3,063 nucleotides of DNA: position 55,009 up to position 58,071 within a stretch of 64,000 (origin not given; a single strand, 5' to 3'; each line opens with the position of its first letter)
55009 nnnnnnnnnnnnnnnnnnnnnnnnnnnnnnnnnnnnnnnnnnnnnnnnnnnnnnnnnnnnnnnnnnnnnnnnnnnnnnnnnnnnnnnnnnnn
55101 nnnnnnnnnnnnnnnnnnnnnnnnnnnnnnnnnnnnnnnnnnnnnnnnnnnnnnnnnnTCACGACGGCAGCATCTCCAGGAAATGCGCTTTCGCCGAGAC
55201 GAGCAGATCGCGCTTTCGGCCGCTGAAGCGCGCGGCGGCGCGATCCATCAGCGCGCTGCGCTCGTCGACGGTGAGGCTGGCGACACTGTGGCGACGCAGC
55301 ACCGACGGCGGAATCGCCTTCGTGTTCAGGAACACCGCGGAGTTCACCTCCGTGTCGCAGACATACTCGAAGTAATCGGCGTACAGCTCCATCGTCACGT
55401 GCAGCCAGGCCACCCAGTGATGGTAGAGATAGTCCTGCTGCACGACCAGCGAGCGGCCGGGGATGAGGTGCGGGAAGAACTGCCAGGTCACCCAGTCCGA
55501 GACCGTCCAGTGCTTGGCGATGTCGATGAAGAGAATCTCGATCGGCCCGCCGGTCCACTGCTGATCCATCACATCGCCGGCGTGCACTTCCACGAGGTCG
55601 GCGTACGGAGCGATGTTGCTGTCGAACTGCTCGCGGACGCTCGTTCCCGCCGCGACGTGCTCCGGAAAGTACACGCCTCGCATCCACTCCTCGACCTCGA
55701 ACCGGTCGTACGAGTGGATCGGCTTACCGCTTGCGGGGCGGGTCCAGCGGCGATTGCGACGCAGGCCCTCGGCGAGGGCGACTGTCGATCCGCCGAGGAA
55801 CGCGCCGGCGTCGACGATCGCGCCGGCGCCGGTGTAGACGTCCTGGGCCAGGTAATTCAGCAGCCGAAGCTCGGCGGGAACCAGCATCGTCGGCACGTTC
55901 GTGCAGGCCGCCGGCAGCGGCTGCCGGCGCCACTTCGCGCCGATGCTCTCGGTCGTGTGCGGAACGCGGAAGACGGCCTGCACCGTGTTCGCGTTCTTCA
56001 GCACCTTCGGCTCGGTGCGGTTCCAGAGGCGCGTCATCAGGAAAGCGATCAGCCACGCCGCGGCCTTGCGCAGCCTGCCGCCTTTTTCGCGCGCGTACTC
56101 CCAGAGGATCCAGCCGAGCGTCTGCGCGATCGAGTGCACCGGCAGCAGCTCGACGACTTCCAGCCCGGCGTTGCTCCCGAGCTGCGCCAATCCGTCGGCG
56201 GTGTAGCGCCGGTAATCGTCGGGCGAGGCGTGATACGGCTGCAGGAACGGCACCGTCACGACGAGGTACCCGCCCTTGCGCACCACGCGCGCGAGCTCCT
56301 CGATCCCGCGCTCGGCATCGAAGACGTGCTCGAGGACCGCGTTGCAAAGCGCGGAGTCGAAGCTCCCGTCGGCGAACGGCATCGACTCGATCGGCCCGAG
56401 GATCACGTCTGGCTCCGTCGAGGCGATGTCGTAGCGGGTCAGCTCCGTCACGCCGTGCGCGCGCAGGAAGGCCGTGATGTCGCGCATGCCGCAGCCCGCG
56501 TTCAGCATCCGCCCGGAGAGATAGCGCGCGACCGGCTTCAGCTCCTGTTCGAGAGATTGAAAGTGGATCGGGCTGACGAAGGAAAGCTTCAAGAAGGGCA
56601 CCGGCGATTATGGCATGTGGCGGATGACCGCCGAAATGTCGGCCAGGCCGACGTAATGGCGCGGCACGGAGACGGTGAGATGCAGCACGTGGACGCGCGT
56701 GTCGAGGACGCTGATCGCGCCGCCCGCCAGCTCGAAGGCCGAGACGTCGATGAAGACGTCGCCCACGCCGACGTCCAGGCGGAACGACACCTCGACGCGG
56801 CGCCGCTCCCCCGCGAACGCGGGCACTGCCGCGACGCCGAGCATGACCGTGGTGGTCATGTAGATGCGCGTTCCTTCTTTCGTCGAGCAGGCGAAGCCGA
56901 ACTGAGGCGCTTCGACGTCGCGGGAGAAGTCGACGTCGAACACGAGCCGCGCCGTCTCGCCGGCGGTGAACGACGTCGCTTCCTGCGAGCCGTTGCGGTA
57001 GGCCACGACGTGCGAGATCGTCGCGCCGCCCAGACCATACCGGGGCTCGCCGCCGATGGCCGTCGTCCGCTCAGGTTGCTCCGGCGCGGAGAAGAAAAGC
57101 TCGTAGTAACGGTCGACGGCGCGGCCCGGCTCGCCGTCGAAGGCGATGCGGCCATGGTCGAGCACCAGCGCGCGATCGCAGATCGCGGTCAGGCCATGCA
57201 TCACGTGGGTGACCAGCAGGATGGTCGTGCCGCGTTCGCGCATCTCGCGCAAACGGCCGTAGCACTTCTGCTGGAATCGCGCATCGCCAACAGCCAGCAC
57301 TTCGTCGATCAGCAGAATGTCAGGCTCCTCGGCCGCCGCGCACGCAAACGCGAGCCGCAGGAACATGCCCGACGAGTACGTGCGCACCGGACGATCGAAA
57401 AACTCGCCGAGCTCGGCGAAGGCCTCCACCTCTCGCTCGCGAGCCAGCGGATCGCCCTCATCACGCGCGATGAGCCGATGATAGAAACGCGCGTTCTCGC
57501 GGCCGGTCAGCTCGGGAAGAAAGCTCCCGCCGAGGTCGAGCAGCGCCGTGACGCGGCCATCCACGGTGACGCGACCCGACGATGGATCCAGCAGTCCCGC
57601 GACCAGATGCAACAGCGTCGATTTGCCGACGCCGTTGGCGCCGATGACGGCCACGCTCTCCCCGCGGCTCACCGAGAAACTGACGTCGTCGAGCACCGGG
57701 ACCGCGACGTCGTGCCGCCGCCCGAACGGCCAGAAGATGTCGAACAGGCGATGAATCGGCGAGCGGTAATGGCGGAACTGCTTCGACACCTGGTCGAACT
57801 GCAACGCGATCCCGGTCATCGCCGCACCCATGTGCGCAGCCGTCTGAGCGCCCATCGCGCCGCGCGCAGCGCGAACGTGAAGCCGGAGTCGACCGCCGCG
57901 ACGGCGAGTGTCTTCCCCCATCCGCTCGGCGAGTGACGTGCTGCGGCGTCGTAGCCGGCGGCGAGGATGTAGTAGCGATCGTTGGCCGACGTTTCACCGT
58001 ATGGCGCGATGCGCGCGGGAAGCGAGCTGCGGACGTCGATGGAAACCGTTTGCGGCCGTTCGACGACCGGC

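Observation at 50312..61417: ABC-transporter-dependent glycan locus with four methyltransferase modules and two paralogous radical-SAM enzymes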

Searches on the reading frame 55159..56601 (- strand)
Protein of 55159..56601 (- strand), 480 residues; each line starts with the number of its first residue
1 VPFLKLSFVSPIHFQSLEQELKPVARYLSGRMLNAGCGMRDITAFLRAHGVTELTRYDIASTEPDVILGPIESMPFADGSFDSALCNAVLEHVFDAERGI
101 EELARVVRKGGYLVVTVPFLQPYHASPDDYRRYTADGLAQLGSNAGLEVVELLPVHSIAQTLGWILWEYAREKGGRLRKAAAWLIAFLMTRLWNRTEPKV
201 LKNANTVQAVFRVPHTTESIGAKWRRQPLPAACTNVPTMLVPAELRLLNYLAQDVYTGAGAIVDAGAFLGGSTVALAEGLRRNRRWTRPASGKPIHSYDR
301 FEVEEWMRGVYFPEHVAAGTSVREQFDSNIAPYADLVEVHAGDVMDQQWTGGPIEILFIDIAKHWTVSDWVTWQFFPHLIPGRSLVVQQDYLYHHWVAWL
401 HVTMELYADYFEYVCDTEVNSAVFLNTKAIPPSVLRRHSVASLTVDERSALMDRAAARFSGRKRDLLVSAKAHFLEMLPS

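Call 5: search_protein_families(library=pfam, proteins=[window:55159-56601:-], max_evalue=0.01)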
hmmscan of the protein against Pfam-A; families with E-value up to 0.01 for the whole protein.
window:55159-56601:- (480 aa): 8 families
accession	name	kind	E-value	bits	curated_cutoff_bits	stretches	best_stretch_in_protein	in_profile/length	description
PF08241.18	Methyltransf_11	-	9.2e-14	52.3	21.2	1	34-115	2-95/95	Methyltransferase domain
PF13489.12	Methyltransf_23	-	5.7e-09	36.3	27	1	29-151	23-163/164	Methyltransferase domain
PF13847.12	Methyltransf_31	-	4.8e-07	30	27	1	67-117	59-111/145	Methyltransferase domain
PF13649.12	Methyltransf_25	-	6.7e-07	30.3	27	1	63-111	47-97/97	Methyltransferase domain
PF13578.12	Methyltransf_24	-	1.2e-05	26.5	26.3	1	264-386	2-100/105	Methyltransferase domain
PF05148.21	Methyltransf_8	-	5.2e-05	23.7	27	1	31-115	75-156/219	Hypothetical methyltransferase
PF08242.18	Methyltransf_12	-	0.00012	23.1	30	1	70-113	64-98/98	Methyltransferase domain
PF01209.24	Ubie_methyltran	-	0.0017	18.2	20.1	1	65-116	101-152/233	ubiE/COQ5 methyltransferase family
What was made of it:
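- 55159..56601 (-): Double methyltransferase (480 aa): N-terminal Methyltransf_11-type domain and C-terminal Methyltransf_24-type domain. Candidate chain terminator or capping enzyme. Pfam MT11 52.3 bits (residues 34-115) and MT24 26.5 bits (residues 264-386, cutoff 26.3) (call 5).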

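Call 6: search_protein_families(library=ncbifam, proteins=[window:55159-56601:-], max_evalue=0.01)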
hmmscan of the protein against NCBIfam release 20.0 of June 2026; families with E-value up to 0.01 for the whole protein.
window:55159-56601:- (480 aa): 16 families
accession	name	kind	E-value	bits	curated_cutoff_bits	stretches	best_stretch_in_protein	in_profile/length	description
NF045667.1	MTase_DVU1556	equivalog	6.2e-09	35.6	155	1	29-116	23-120/213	DVU_1556 family methyltransferase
NF001241.0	PRK00216.1-2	equivalog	7.8e-07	29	327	1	67-122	99-153/231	demethylmenaquinone methyltransferase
NF047649.1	MTase_UXPK_star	exception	7.8e-07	28.4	460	1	41-116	109-182/283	methyltransferase/UXPK-star double selenoprotein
NF041675.1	sarc_dimgly_tmase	equivalog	3.5e-06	27.2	550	1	66-119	120-173/278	sarcosine/dimethylglycine N-methyltransferase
NF007610.0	PRK10258.1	equivalog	2.4e-05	23.8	342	1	33-116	47-139/251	malonyl-ACP O-methyltransferase BioC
NF008823.0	PRK11873.1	subfamily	5.1e-05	22.9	263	1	66-115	132-181/272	arsenite methyltransferase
TIGR02072.1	BioC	equivalog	0.00014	21.7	184.95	1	63-117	80-134/244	malonyl-ACP O-methyltransferase BioC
TIGR01934.1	MenG_MenH_UbiE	subfamily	0.00022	20.6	158.35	1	67-142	93-168/223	ubiquinone/menaquinone biosynthesis methyltransferase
NF040539.1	AST_met_ArsM_2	exception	0.00026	20.9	240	1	69-116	117-164/262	putative arsinothricin biosynthesis methyltransferase ArsM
NF004452.0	PRK05785.1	equivalog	0.00041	19.9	207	1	59-109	89-139/228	hypothetical protein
NF045825.1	FAmtase_mtf2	equivalog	0.00055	19.2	400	1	65-116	108-159/248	fatty-acid O-methyltransferase Mtf2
NF045823.1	PthPhpthDimycoMt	equivalog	0.00056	19.2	300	1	65-114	116-165/256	phthiotriol/phenolphthiotriol dimycocerosates methyltransferase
NF052510.1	methyltran_MpqE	exception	0.00065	19.1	335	1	65-125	101-160/234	methyl-plastoquinone biosynthesis methyltransferase MpqE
NF041537.1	ArsM_AhpD_UU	exception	0.00091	18.1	510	1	71-116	136-181/345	arsenite methyltransferase/AhpD domain selenoprotein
NF001240.0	PRK00216.1-1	equivalog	0.0013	17.8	378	1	65-124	118-176/251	bifunctional demethylmenaquinone methyltransferase/2-methoxy-6-polyprenyl-1,4-benzoquinol methylase UbiE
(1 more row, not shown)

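Call 67: search_solved_structures(query=window:55159-56601:-, max_evalue=0.01)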
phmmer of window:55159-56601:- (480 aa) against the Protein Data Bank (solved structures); distinct sequences matched with E-value up to 0.01: 8.
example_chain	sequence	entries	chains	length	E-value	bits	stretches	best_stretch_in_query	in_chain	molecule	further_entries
1vlm_A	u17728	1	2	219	2.3e-06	29.7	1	50-118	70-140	SAM-dependent methyltransferase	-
3mgg_A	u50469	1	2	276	3.6e-05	25.8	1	67-115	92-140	Methyltransferase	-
1xxl_A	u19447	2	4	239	0.00031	22.7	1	69-115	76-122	YcgJ protein | ycgJ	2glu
2gs9_A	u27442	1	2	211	0.00038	22.4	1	72-132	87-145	Hypothetical protein TT1324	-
3cc8_A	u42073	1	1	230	0.00039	22.4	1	64-120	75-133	Putative methyltransferase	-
3bus_A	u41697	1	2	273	0.0016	20.3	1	73-123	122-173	Methyltransferase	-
6uak_A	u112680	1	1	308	0.0017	20.2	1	64-114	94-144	SAM dependent methyltransferase LahSB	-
6uv6_A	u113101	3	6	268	0.0056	18.6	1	73-121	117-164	D-glucose O-methyltransferase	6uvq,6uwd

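Call 88: search_protein_families(library=padloc, proteins=[window:55159-56601:-], max_evalue=0.001)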
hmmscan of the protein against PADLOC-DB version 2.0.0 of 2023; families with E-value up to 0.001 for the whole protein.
window:55159-56601:- (480 aa): 1 family
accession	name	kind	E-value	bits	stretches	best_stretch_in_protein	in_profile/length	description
PDLC04134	mad2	-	2.9e-05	21.1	0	63-120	340-399/492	mads_2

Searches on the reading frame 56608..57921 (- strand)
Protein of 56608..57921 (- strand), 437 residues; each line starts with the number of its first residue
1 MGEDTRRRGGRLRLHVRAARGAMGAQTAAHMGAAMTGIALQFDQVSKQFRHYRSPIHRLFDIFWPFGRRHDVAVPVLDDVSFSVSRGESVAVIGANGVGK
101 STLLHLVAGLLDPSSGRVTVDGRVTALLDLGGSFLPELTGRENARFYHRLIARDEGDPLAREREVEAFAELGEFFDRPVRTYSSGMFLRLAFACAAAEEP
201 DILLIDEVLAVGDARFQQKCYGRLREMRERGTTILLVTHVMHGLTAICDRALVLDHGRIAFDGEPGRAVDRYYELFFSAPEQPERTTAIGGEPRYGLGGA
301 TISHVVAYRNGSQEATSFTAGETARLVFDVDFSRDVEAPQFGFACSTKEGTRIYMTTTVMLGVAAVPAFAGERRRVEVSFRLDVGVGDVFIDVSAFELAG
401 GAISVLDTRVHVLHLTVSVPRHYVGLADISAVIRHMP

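Call 5: search_protein_families(library=pfam, proteins=[window:56608-57921:-], max_evalue=0.01)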
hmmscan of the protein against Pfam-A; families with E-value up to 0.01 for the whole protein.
window:56608-57921:- (437 aa): 7 families
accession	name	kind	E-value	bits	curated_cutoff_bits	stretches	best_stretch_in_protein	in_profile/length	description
PF00005.33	ABC_tran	-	2.7e-20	73.8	25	1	77-208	1-135/137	ABC transporter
PF14524.12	Wzt_C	-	2.5e-17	63.6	30.4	1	293-428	3-142/143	Wzt C-terminal domain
PF13304.12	AAA_21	-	2.4e-05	25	27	1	91-132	3-30/304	AAA domain, putative AbiEii toxin, Type IV TA system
PF13555.12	AAA_29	-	0.00039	20.6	27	1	79-115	14-50/61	P-loop containing region of AAA domain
PF13191.12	AAA_16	-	0.0011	19.9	32.6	1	85-169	20-103/167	AAA ATPase domain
PF00004.35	AAA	-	0.004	18.1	21.2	0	92-218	3-82/131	ATPase family associated with various cellular activities (AAA)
PF13401.12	AAA_22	-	0.0098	16.7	27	0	88-211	6-96/130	AAA domain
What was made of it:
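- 56608..57819 (-): wzt: ABC ATPase with a C-terminal carbohydrate-binding domain (Wzt_C, about 56638-57045). ATGA overlap with the upstream gene. Pfam ABC_tran 73.8 bits and Wzt_C 63.6 bits (call 5).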

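Call 6: search_protein_families(library=ncbifam, proteins=[window:56608-57921:-], max_evalue=0.01)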
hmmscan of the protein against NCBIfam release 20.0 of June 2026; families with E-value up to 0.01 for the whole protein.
window:56608-57921:- (437 aa): 183 families (the best 25 are shown)
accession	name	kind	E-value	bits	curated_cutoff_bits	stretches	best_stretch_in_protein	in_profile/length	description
NF010065.0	PRK13545.1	equivalog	1e-47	163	538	1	40-275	5-237/549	teichoic acids export protein ATP-binding subunit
NF050108.1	galactan_ABC_ATP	equivalog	3.9e-44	150.7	400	1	72-272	40-240/244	galactan export ABC transporter ATP-binding subunit Wzt/RfbE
NF010066.0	PRK13546.1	equivalog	3.2e-40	138.2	320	1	39-273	4-235/264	teichoic acids export ABC transporter ATP-binding subunit TagH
TIGR01188.1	drrA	subfamily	7.2e-31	107.6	312.45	1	76-265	8-208/302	daunorubicin resistance ABC transporter, ATP-binding protein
TIGR04521.1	ECF_ATPase_2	equivalog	4.4e-29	101.4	330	2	174-275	137-239/279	energy-coupling factor transporter ATPase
NF010059.0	PRK13536.1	equivalog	1.9e-27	96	549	1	75-270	57-263/342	nodulation factor ABC transporter ATP-binding protein NodI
TIGR01288.1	nodI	equivalog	2.3e-27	95.8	424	1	76-270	19-224/303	nodulation factor ABC transporter ATP-binding protein NodI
TIGR04520.1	ECF_ATPase_1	equivalog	7.3e-26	91.2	315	2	73-125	14-66/269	energy-coupling factor transporter ATPase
TIGR03873.1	F420-0_ABC_ATP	hypoth_equivalog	1.2e-25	90.3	372.4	1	73-267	13-223/256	putative F420-0 ABC transporter ATP-binding protein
TIGR03375.1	type_I_sec_LssB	subfamily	1.6e-25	89.5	693.1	2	74-125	480-531/696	type I secretion system permease/ATPase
NF010060.0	PRK13537.1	equivalog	2.5e-25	89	521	1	76-270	30-235/314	nodulation factor ABC transporter ATP-binding protein NodI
TIGR01166.1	cbiO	subfamily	1.1e-23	83.7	211.8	2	75-124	6-55/190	cobalt ABC transporter, ATP-binding protein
NF007739.0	PRK10419.1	subfamily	4e-23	82.3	354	2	151-260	120-231/268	nickel ABC transporter ATP-binding protein NikE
NF040873.1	AztA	equivalog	5e-23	81.7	220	1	74-244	5-182/191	zinc ABC transporter ATP-binding protein AztA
NF006987.0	PRK09452.1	equivalog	6.2e-23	81.1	482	1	75-276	31-243/378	spermidine/putrescine ABC transporter ATP-binding protein PotA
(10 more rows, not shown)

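Call 68: search_solved_structures(query=window:56608-57819:-, max_evalue=1e-10)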
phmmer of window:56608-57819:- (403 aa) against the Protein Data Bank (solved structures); distinct sequences matched with E-value up to 1e-10: 345 (the best 60 are shown).
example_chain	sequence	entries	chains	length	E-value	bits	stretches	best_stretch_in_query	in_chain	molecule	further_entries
8dku_A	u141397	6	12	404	5e-55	190.3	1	10-326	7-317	ABC transporter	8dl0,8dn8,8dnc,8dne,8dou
7k2t_A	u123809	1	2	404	1.3e-54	189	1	10-326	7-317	ABC transporter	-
6amx_A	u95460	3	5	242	1.6e-51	178.8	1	10-241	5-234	ABC transporter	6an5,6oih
6m96_A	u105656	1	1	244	3.1e-51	177.9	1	10-241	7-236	ABC transporter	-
6jbh_A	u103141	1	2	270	3.6e-48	167.8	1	8-242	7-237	TarH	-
7dd0_A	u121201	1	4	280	4e-42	147.9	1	6-242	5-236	Teichoic acids export ATP-binding protein TagH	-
9qhw_C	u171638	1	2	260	3.4e-38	134.9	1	37-231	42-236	ABC transporter ATP-binding protein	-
9qfx_C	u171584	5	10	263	3.5e-38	134.9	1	37-231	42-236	ABC transporter ATP-binding protein | Probable o-antigen/lipopolysaccharide transport ATP-binding protein ABC transporter RfbE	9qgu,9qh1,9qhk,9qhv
9cfl_B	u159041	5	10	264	6.1e-38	134.1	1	4-243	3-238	Teichoic acids export ATP-binding protein TagH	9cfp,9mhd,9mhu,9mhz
9qhx_C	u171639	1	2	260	8.7e-38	133.6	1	37-231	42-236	ABC transporter ATP-binding protein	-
9qhj_C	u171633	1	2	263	8.9e-38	133.6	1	37-231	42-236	Probable o-antigen/lipopolysaccharide transport ATP-binding protein ABC transporter RfbE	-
8tsi_A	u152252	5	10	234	4.6e-36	127.9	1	43-230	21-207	ABC transporter ATP-binding protein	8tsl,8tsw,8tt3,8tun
8tsh_A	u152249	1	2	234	1.2e-35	126.5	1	43-230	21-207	ABC transporter ATP-binding protein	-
6qex_A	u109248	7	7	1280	4.4e-26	95.1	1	35-230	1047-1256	Multidrug resistance protein 1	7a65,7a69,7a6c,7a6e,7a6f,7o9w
8gmg_A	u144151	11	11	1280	4.4e-26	95.1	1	35-230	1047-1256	ATP-dependent translocase ABCB1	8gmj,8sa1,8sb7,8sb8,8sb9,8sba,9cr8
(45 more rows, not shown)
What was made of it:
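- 56608..57819 (-): Best solved relative is Aquifex aeolicus WzmWzt with CBD, 8dku/7k2t, E 5e-55 (call 68).
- On ABC-transporter-dependent (Wzm/Wzt) glycan export pathway: Match to 8dku/7k2t at E 5e-55 over residues 10-326 (call 68).
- Closest known: ABC-transporter-dependent O-polysaccharide pathways with a terminal cap read by Wzt. Same: Wzm permease, and Wzt ATPase with a C-terminal carbohydrate-binding domain (calls 5, 68).
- The nearest solved relative is the Aquifex O-antigen transporter with its CBD (call 68).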

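Call 88: search_protein_families(library=padloc, proteins=[window:56608-57819:-], max_evalue=0.001)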
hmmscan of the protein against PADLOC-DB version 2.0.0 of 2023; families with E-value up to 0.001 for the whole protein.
window:56608-57819:- (403 aa): 4 families
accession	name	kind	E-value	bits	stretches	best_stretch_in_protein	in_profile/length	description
PDLC04135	mad3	-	1.4e-21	75.5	2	128-222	244-339/374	mads_3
PDLC04140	mad8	-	6e-08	30.6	1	31-208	5-235/314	mads_8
PDLC02980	AriA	-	6.5e-05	21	0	57-79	3-25/304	-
PDLC02914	ATPase-Toprim_I-B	-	8.5e-05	19.9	0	46-72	18-44/443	-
